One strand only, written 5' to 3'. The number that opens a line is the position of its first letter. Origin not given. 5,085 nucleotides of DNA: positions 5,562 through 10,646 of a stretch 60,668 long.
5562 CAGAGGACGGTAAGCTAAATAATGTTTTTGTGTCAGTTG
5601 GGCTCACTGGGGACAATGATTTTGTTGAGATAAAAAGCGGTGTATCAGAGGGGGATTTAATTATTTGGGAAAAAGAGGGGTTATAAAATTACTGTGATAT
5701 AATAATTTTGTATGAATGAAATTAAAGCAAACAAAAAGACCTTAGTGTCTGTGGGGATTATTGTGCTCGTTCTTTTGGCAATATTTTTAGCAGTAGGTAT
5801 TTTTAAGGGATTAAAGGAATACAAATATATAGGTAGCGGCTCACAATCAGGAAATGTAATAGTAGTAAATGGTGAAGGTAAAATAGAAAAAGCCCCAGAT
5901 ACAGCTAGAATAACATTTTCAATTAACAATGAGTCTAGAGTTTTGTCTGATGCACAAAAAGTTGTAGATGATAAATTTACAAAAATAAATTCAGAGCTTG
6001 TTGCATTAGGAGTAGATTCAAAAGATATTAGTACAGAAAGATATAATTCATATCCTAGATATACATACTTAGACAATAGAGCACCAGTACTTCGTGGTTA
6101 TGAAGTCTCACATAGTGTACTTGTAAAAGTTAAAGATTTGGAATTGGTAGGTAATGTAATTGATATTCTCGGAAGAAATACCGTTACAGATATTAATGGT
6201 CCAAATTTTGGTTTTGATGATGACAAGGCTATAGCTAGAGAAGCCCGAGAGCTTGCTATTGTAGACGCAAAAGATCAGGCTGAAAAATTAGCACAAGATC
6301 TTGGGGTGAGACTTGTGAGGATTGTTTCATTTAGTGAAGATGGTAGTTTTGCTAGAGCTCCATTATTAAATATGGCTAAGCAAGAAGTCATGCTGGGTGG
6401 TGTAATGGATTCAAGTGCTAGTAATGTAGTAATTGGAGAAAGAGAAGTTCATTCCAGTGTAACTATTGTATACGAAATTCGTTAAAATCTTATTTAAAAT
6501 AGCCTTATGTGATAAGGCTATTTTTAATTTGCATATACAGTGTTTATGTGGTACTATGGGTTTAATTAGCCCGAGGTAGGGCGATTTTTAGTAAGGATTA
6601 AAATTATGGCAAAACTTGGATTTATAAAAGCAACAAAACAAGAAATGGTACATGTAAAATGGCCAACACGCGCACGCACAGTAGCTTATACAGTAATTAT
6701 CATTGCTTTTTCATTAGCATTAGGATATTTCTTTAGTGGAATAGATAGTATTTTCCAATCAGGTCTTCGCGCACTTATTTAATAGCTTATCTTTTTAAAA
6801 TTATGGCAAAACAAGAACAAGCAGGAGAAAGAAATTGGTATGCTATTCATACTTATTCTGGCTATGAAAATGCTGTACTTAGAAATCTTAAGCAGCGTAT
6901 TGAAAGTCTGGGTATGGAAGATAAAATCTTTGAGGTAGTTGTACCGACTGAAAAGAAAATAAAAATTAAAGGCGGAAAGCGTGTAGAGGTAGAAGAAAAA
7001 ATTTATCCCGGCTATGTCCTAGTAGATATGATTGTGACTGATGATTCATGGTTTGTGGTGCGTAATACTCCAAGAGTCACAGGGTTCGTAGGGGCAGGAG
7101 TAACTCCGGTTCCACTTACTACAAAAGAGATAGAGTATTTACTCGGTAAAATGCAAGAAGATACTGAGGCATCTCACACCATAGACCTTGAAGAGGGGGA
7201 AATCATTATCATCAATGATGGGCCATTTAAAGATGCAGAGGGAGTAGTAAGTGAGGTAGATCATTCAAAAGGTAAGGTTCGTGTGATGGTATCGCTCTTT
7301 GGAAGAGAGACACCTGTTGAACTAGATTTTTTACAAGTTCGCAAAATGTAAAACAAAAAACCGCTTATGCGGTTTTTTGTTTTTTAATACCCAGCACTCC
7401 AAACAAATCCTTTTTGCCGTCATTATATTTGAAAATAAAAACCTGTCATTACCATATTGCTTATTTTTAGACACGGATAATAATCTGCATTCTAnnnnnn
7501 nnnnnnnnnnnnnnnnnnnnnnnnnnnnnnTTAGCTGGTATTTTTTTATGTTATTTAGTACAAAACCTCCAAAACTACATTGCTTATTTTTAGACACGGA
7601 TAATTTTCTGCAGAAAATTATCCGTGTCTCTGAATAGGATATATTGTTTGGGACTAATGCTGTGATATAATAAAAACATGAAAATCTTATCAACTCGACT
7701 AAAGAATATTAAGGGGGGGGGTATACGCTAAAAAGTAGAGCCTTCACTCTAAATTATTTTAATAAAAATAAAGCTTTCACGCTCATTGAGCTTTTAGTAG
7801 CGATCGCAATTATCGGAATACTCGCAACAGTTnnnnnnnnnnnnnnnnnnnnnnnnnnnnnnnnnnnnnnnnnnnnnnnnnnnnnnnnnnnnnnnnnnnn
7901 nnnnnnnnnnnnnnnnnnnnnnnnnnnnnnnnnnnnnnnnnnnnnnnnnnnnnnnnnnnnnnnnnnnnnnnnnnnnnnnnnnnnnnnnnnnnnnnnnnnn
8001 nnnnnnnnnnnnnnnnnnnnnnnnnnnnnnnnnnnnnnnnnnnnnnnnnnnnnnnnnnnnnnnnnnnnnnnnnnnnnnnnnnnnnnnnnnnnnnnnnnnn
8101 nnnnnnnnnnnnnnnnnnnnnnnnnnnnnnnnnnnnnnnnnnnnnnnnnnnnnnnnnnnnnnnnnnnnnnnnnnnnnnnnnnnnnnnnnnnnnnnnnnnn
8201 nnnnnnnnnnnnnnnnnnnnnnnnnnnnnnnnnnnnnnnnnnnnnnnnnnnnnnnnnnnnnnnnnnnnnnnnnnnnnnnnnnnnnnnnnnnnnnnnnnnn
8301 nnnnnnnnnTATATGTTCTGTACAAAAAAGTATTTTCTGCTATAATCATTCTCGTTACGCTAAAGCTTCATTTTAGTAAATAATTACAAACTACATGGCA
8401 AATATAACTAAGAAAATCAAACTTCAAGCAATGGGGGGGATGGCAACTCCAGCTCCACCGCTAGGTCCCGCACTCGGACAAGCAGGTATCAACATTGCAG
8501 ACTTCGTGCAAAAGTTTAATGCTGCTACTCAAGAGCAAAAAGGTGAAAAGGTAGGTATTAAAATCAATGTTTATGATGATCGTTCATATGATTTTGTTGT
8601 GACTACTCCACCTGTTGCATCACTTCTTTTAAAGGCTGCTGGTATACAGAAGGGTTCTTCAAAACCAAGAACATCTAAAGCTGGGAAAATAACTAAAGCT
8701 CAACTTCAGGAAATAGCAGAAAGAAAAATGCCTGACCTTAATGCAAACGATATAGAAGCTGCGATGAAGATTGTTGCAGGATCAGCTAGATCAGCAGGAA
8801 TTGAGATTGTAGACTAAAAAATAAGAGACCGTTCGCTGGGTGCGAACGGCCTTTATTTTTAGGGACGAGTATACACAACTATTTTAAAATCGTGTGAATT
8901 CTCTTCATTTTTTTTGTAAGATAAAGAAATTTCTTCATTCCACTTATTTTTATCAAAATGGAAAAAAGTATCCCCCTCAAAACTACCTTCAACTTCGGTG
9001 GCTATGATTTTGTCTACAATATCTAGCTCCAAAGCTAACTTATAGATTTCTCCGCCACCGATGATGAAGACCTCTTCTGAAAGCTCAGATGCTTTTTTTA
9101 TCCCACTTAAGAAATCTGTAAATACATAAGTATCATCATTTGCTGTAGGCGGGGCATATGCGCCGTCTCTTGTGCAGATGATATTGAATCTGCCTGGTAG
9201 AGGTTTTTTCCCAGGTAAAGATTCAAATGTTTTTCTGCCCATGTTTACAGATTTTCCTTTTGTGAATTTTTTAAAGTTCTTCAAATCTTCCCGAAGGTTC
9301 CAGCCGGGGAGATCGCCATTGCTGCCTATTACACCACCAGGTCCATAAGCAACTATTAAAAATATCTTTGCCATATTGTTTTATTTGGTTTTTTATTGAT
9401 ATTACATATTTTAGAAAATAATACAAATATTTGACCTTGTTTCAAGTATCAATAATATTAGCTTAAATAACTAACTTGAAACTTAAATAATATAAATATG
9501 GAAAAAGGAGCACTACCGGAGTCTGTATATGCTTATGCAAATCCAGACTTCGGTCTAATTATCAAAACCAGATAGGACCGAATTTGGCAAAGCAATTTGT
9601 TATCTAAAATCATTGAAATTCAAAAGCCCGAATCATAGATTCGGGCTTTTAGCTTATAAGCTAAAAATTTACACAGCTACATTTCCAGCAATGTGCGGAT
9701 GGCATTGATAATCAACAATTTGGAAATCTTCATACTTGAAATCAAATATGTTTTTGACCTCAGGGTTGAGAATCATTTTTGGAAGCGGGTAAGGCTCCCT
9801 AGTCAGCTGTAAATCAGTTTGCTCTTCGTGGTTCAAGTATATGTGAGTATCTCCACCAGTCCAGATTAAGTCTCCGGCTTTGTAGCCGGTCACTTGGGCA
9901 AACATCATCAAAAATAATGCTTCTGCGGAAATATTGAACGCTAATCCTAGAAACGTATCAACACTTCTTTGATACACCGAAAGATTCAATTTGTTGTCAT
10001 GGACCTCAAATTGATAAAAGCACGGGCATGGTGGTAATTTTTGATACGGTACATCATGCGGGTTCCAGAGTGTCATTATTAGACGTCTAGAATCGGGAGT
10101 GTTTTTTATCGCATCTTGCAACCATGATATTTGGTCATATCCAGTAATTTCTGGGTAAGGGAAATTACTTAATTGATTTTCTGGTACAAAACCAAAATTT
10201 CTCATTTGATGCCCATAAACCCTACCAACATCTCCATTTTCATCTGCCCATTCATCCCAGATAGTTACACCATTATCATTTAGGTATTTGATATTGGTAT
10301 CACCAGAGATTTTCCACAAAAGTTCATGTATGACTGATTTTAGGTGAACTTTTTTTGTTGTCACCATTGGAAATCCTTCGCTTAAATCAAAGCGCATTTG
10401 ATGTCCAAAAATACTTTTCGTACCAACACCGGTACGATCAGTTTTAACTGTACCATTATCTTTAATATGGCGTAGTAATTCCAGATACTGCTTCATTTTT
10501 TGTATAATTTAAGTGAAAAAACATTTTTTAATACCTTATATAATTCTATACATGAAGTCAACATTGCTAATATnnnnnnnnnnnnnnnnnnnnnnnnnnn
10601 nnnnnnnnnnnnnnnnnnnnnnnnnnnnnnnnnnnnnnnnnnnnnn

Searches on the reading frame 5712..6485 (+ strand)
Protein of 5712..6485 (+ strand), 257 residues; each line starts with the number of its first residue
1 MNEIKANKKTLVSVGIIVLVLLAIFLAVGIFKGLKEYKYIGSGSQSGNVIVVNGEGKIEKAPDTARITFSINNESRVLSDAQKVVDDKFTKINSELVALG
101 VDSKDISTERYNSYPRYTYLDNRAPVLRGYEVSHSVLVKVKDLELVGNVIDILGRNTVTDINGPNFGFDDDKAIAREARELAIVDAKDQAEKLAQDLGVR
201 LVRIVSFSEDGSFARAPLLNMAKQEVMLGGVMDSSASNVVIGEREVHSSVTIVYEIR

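Call 81: search_protein_families(library=pfam, proteins=[window:5712-6485:+], max_evalue=0.00001)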
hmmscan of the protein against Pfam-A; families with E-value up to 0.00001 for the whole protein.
window:5712-6485:+ (257 aa): 1 family
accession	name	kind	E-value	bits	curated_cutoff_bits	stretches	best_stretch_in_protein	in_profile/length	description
PF04402.19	SIMPL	-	1.5e-43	149.9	25.2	1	50-254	1-205/205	Protein of unknown function (DUF541)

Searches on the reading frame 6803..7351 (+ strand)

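Call 81: search_protein_families(library=pfam, proteins=[window:6803-7351:+], max_evalue=0.00001)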
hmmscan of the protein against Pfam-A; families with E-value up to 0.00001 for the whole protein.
window:6803-7351:+ (182 aa): 1 family
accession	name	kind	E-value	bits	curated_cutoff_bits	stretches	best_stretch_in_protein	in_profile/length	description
PF02357.24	NusG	-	3.1e-28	98.6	22.2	1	11-113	2-92/93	Transcription termination factor nusG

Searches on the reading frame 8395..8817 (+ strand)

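Call 81: search_protein_families(library=pfam, proteins=[window:8395-8817:+], max_evalue=0.00001)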
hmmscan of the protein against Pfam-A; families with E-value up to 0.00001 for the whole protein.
window:8395-8817:+ (140 aa): 2 families
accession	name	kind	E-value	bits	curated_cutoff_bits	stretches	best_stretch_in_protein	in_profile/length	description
PF00298.24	Ribosomal_L11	-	4.2e-28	98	21.4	1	71-138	2-69/69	Ribosomal protein L11, RNA binding domain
PF03946.19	Ribosomal_L11_N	-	1.1e-25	89.5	32.9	1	8-65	1-58/58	Ribosomal protein L11, N-terminal domain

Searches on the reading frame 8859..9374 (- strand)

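Call 81: search_protein_families(library=pfam, proteins=[window:8859-9374:-], max_evalue=0.00001)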
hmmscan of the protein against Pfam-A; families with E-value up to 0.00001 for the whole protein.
window:8859-9374:- (171 aa): 1 family
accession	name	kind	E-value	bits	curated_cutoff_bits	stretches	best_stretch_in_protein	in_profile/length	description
PF00186.24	DHFR_1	-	1e-41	142.7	25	1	4-170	2-159/159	Dihydrofolate reductase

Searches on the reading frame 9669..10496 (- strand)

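Call 82: search_protein_families(library=pfam, proteins=[window:9669-10496:-], max_evalue=0.00001)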
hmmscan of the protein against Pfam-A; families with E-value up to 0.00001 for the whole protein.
window:9669-10496:- (275 aa): 1 family
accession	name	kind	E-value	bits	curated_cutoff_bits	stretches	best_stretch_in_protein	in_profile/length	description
PF00303.24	Thymidylat_synt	-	4.5e-107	357.6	24.3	1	2-275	1-266/266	Thymidylate synthase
